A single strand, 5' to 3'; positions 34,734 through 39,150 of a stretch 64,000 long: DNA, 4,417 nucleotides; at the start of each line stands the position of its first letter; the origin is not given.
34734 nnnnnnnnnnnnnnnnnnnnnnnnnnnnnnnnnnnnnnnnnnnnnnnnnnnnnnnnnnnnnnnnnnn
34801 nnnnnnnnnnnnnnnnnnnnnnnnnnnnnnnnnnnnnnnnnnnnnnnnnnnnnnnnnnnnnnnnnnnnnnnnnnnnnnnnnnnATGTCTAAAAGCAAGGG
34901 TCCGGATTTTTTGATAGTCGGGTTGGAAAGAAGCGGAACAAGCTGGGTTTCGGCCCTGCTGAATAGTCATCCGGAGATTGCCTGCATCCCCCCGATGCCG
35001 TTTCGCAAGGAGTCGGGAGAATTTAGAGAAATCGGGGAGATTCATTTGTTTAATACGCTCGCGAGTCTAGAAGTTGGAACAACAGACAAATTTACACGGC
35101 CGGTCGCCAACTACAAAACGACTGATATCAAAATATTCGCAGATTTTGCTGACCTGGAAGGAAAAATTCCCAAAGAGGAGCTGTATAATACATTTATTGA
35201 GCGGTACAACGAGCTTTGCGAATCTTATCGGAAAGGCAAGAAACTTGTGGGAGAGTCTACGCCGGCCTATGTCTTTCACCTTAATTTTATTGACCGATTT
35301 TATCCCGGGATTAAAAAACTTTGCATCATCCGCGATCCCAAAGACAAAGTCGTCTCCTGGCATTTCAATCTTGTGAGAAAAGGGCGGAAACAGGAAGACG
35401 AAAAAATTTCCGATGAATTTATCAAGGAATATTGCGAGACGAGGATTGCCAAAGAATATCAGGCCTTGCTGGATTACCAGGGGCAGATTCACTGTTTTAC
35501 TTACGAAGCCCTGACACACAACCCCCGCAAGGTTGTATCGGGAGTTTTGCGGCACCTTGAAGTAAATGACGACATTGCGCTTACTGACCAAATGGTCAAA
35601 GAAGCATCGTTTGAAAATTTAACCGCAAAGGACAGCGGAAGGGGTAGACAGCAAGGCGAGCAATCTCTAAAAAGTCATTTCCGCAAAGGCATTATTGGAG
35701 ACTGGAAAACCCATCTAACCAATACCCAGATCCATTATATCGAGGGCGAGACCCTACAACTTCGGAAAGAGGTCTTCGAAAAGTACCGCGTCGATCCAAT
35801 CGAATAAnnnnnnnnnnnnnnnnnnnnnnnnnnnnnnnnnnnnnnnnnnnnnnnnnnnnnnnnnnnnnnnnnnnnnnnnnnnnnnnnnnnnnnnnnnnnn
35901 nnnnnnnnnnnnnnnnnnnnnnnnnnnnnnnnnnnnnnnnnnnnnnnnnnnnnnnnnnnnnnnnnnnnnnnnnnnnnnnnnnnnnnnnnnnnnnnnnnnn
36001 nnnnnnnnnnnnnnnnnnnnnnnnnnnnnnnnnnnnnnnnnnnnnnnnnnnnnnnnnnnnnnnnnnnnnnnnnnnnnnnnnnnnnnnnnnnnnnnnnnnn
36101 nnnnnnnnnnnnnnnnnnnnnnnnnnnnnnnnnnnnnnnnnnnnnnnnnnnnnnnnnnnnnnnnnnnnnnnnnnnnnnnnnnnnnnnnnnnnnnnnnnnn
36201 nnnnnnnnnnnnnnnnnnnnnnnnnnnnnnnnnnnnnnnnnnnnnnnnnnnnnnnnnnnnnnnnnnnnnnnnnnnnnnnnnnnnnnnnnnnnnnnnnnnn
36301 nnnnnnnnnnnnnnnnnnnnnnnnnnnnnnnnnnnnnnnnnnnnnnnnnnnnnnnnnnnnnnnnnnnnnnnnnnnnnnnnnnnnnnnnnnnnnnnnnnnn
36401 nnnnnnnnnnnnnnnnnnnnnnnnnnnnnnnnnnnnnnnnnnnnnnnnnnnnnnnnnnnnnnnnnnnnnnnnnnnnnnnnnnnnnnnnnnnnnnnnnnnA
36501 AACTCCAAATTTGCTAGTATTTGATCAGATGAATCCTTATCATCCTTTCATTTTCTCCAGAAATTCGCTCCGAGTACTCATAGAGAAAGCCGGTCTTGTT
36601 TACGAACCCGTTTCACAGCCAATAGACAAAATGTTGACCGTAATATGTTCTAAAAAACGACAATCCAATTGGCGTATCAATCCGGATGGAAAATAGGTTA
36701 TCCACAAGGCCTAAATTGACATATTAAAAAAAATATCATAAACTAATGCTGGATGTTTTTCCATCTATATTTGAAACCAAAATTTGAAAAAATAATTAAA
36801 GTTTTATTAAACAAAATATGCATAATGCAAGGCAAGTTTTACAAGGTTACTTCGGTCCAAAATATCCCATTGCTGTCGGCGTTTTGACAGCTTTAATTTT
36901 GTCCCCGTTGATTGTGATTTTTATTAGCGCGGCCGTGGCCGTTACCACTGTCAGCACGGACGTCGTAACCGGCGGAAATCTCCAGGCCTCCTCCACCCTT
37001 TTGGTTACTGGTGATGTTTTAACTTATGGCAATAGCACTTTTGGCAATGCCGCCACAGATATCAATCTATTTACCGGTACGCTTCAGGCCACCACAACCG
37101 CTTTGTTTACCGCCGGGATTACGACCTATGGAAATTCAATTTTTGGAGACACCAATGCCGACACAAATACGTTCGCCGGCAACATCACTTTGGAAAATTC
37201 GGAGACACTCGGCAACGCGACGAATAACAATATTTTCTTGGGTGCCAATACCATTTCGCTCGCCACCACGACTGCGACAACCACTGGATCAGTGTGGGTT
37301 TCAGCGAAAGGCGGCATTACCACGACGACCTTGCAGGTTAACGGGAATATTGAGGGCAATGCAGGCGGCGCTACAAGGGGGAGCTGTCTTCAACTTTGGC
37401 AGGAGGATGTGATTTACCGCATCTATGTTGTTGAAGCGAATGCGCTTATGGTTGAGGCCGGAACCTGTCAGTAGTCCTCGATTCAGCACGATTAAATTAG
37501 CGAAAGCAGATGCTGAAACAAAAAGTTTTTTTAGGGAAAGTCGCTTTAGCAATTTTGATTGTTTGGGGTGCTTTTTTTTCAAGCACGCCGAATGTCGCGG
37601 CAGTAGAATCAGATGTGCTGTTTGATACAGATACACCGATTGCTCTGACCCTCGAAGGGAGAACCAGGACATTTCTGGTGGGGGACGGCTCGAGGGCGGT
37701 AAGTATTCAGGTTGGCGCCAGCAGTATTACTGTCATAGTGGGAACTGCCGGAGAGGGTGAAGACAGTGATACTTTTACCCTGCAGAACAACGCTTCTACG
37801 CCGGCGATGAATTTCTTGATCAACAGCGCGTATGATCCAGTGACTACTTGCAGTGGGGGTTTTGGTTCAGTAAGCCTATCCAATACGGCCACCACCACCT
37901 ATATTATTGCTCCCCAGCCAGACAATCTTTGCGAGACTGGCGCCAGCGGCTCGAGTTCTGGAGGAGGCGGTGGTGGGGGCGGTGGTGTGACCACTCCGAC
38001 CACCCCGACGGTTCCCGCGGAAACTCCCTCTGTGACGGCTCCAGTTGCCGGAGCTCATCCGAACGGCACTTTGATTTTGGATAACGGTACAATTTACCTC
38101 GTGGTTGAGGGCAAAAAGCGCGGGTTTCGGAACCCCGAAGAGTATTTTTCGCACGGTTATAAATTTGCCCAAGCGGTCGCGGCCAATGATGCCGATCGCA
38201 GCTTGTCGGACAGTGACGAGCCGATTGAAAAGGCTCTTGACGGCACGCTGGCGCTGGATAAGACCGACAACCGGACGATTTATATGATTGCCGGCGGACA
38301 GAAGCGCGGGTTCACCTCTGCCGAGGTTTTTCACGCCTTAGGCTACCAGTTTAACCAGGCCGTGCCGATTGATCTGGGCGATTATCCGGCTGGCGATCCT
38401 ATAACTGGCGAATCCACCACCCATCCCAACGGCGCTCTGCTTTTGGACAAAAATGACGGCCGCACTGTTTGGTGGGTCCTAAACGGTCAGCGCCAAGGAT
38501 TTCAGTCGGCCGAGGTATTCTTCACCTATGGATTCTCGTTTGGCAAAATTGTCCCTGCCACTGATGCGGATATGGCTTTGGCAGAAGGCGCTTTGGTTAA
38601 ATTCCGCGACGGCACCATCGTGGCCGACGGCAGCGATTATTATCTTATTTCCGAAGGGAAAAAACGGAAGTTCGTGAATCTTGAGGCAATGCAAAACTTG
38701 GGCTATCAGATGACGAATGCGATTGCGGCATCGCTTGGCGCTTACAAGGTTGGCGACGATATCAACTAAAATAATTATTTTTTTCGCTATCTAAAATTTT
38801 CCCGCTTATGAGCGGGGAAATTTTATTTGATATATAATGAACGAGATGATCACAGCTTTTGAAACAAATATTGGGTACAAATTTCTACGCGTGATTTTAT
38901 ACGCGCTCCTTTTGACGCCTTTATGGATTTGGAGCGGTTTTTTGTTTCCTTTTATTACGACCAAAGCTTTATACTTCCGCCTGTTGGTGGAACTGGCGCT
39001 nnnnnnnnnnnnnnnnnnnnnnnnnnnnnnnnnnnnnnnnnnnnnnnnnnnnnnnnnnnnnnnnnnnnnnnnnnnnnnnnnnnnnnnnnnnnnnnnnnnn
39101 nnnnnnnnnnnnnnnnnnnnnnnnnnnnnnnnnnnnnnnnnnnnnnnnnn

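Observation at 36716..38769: Strong promoter followed by two repeat-rich putative surface proteins immediately downstream of the glycan locus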

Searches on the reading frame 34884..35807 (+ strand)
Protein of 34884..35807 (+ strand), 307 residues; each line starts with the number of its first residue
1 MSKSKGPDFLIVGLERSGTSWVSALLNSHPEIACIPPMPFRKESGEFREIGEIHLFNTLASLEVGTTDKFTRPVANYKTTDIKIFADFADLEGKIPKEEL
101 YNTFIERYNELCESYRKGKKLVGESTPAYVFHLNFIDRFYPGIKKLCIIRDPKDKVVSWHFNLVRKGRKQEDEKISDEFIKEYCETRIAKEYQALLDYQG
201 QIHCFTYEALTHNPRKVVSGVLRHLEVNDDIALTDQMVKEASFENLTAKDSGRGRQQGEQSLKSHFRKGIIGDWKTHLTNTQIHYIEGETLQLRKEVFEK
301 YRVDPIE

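Call 3: search_protein_families(library=pfam, proteins=[window:34884-35807:+], max_evalue=1)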
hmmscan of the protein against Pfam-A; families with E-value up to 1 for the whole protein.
window:34884-35807:+ (307 aa): 4 families
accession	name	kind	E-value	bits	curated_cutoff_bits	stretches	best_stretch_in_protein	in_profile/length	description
PF00685.33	Sulfotransfer_1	-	7.1e-24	85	22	1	7-286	2-243/255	Sulfotransferase domain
PF13469.12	Sulfotransfer_3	-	7.2e-22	79.1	27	1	7-228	1-213/216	Sulfotransferase family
PF12008.13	EcoR124_C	-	0.012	15.6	23.1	1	80-132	54-106/260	Type I restriction and modification enzyme - subunit R C terminal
PF22539.1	DUF7004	-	0.14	12.6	27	0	77-116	30-69/155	Family of unknown function (DUF7004)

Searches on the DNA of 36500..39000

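Call 87: search_rna_families(source=window, start=36500, end=39000, threshold=evalue, max_evalue=1)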
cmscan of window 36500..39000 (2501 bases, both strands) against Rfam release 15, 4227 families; matches with E-value up to 1: 1.
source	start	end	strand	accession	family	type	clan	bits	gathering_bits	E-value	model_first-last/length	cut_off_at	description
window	38763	38828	-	RF02068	STnc480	Gene; sRNA;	-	26.6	72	0.46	1-72/72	no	Enterobacterial sRNA STnc480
